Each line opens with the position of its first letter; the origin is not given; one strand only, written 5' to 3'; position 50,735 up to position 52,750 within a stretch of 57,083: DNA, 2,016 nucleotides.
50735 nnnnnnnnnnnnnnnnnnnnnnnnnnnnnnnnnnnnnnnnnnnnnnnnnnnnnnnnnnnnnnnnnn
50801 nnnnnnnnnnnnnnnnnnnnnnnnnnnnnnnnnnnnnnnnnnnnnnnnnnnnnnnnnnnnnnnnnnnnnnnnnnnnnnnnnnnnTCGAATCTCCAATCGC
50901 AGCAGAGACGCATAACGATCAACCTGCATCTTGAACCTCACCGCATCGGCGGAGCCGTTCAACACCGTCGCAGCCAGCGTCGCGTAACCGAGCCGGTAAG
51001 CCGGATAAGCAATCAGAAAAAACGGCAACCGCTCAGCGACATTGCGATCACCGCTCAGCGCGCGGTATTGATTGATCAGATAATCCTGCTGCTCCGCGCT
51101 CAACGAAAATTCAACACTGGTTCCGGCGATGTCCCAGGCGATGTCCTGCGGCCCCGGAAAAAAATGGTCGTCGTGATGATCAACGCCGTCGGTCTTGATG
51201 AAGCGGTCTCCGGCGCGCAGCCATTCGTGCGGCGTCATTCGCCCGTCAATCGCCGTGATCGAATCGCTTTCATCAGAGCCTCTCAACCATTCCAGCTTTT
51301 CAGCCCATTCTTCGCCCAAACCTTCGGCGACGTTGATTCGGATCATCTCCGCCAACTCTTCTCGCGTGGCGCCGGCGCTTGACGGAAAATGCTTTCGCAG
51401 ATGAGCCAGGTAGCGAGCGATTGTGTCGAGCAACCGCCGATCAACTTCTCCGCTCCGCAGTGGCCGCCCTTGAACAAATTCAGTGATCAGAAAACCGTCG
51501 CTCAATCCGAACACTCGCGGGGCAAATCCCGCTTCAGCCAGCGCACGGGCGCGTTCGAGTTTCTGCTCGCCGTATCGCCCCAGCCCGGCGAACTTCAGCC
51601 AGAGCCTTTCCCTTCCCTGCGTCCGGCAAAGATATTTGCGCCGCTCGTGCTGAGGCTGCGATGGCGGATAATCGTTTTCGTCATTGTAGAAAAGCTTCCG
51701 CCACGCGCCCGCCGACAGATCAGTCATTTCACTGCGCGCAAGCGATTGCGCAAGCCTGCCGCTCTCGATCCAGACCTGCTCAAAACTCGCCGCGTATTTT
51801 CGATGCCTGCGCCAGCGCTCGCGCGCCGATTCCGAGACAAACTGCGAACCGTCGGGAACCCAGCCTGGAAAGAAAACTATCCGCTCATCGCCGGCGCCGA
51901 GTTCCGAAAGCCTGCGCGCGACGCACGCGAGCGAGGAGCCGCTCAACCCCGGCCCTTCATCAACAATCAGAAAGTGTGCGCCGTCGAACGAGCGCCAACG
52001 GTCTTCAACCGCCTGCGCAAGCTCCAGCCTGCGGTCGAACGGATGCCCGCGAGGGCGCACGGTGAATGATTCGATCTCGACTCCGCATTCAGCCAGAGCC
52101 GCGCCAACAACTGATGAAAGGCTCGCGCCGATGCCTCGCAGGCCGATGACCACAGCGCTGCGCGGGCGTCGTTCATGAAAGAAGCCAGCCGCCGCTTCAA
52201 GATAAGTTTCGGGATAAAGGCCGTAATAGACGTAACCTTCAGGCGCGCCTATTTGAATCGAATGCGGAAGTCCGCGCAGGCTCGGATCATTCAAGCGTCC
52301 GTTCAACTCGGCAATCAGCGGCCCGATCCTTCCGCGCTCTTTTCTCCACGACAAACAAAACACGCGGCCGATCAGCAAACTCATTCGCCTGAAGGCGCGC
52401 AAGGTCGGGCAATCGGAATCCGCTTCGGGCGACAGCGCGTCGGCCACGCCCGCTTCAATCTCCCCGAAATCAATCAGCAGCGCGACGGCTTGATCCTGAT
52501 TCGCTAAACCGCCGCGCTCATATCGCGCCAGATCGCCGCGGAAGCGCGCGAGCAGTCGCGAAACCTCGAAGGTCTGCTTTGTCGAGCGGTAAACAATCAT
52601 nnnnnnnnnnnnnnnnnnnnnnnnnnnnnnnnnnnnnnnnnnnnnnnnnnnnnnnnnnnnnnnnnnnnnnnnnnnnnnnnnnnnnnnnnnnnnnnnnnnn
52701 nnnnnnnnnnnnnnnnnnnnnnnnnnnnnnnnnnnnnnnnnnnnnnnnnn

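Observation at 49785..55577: Operon B: kinase-like, GmhB-like phosphatase and nucleotidyltransferase logic with a GH and a CgeB-like GT (uncharacterised NDP-sugar system)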

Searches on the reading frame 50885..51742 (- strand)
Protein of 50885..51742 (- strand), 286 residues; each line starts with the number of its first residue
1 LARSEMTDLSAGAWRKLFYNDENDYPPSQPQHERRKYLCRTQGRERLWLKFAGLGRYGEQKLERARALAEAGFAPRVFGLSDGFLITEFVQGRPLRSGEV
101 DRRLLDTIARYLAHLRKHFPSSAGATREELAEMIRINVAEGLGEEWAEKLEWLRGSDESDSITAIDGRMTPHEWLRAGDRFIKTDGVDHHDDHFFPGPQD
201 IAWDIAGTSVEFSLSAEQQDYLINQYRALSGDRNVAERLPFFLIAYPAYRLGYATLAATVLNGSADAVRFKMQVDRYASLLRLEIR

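Call 76: search_solved_structures(query=A3, max_evalue=10, show_alignments=3)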
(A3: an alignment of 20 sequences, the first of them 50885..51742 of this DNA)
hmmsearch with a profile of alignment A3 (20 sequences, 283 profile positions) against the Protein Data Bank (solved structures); distinct sequences matched with E-value up to 10: 1.
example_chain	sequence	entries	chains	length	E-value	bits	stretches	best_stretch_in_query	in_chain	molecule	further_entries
4r77_B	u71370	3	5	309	0.0063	19.2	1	193-242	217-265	Choline kinase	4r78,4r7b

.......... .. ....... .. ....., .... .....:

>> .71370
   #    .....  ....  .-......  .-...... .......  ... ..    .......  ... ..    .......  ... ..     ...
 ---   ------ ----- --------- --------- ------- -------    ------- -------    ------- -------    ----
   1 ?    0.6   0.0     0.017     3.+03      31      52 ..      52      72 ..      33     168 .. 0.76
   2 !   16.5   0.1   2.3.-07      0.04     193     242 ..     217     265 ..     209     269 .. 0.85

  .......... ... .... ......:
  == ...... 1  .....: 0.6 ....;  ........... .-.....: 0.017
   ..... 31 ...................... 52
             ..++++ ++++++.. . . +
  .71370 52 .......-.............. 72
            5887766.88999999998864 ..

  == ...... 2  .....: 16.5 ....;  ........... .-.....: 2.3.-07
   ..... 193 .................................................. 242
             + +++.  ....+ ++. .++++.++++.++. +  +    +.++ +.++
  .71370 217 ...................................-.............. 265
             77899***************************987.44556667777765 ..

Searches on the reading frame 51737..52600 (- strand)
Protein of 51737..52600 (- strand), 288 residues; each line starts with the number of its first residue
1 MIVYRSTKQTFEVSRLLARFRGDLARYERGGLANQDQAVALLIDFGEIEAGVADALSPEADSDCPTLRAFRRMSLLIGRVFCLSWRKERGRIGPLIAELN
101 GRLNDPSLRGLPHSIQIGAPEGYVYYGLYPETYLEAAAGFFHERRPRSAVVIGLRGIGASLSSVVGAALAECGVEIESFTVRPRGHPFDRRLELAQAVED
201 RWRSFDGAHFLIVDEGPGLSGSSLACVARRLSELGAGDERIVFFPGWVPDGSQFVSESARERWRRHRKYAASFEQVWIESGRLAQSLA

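Call 39: predict_structure(alignment_id=A2)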
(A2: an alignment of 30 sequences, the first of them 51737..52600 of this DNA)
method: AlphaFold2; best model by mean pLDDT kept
length: 288 residues; sequences in the alignment: 30
mean_pLDDT: 91.3   pTM: 0.91
mean pLDDT of the five models: 91.3, 90.9, 90.4, 89.8, 89.4
residues with pLDDT >= 90: 217; 70-90: 60; 50-70: 7; < 50: 4
segments of 3 or more residues with pLDDT < 50: 1-3
pLDDT, mean of each block of 10 residues (from residue 1): 63 96 92 89 95 95 95 97 94 95 90 91 78 97 97 92 98 97 90 96 95 82 93 96 91 87 94 91 76
secondary structure, 60 per line:
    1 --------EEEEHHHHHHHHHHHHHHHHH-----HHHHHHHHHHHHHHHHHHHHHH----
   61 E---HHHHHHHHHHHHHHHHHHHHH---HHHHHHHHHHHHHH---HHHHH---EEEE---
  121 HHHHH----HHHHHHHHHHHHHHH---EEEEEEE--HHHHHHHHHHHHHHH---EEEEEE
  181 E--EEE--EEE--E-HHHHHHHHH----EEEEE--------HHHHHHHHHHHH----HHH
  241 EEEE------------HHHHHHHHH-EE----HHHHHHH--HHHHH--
elements in order: E9-12 H13-29 H35-56 H65-85 H89-102 H106-110 E114-117 H121-125 H130-144 E148-154 H157-171 E175-181 E184-186 E189-191 H196-204 E209-213 H222-233 E241-244 H257-265 H273-279 H282-286

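Call 41: fold_search(model_id=the predicted structure, library=pdb)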
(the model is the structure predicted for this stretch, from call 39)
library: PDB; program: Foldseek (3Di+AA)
matches with E <= 10: 1167; with E <= 0.001: 0
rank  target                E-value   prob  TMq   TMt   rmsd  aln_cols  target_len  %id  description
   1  5esw_A                2.5e-03  1.00  0.30  0.43   4.4       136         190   15  Crystal structure of Apo hypoxanthine-guanine phosphoribosyltransferase from Legionella pneumophila (released 2016-03-30)
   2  3gep_A                2.9e-03  0.99  0.32  0.41  11.2       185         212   12  Human hypoxanthine guanine phosphoribosyltranserfase in complex with (S)-9-(3-hydroxy-2-phosphonylmethoxypropyl)guanin (released 2009-08-18)
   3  4mr7_A                4.6e-03  1.00  0.29  0.21   5.4       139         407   12  Crystal structure of the extracellular domain of human GABA(B) receptor bound to the antagonist CGP54626 (released 2013-12-11)
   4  4mqf_A                6.7e-03  1.00  0.29  0.22   5.2       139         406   12  Crystal structure of the extracellular domain of human GABA(B) receptor bound to the antagonist 2-hydroxysaclofen (released 2013-12-11)
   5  1hmp_A                7.4e-03  0.98  0.30  0.39   9.7       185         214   12  THE CRYSTAL STRUCTURE OF HUMAN HYPOXANTHINE-GUANINE PHOSPHORIBOSYLTRANSFERASE WITH BOUND GMP (released 1995-06-03)
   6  1p19_D                8.8e-03  0.97  0.30  0.43  12.6       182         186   13  Hypoxanthine Phosphoribosyltransferase from Trypanosoma cruzi, in complex with the product IMP (released 2004-05-18)
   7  5esw_B                1.0e-02  0.99  0.30  0.43   4.4       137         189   15  Crystal structure of Apo hypoxanthine-guanine phosphoribosyltransferase from Legionella pneumophila (released 2016-03-30)
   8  5esx_B                1.0e-02  0.87  0.28  0.39  10.3       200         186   14  Crystal structure of hypoxanthine-guanine phosphoribosyltransferase complexed with GMP from Legionella pneumophila (released 2016-03-30)
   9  3f6t_A                1.0e-02  0.63  0.28  0.17  22.0       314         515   13  Crystal structure of aspartate aminotransferase (E.C. 2.6.1.1) (YP_194538.1) from Lactobacillus acidophilus NCFM at 2. (released 2008-12-09)
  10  4m88                  1.2e-02  0.77  0.29  0.24  15.8       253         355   15  Crystal structure of extracellular ligand-binding receptor from Verminephrobacter eiseniae ef01-2 (released 2013-11-06)
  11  4mqe_A                1.5e-02  0.99  0.32  0.23   4.5       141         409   12  Crystal structure of the extracellular domain of human GABA(B) receptor in the apo form (released 2013-12-11)
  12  6j7a_B                1.5e-02  0.38  0.22  0.10  19.1       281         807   11  Fusion protein of heme oxygenase-1 and NADPH cytochrome P450 reductase (17aa) (released 2019-04-10)
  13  1cjb_C                2.3e-02  0.99  0.32  0.38   5.3       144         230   14  MALARIAL PURINE PHOSPHORIBOSYLTRANSFERASE (released 1999-08-18)
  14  5cnj_B                2.3e-02  0.72  0.30  0.21  15.6       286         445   12  mGlur2 with glutamate analog (released 2015-09-09)
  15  3f6t_B                2.3e-02  0.47  0.27  0.17  22.1       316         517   13  Crystal structure of aspartate aminotransferase (E.C. 2.6.1.1) (YP_194538.1) from Lactobacillus acidophilus NCFM at 2. (released 2008-12-09)
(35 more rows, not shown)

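Call 98: search_protein_representatives(protein=window:51737-52600:-)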
Query: 288 residues. Proteins with E-value up to 0.001 (for the whole library): 1570; up to 1e-10: 1374; up to 1e-30: 330. The best 150 are listed.
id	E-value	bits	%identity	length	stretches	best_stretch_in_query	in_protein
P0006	2.3e-107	374.7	60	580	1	1-287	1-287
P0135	2.9e-85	302.2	57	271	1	1-265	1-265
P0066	8.7e-83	294.1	50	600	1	1-286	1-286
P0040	3.0e-82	292.3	50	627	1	1-286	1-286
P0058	1.5e-79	283.4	49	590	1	1-285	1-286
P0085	1.6e-77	276.8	47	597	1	1-285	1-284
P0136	1.8e-77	276.6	50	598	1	1-287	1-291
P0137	3.9e-77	275.5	52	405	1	1-276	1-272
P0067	2.5e-76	272.9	47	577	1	1-287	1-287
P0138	7.0e-75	268.1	47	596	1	2-287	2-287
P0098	1.1e-74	267.6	48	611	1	1-284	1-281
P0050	1.1e-73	264.3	49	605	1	1-287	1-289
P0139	7.5e-71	254.9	48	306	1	1-286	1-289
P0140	1.1e-70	254.4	51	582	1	34-284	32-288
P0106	4.6e-70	252.3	48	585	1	3-286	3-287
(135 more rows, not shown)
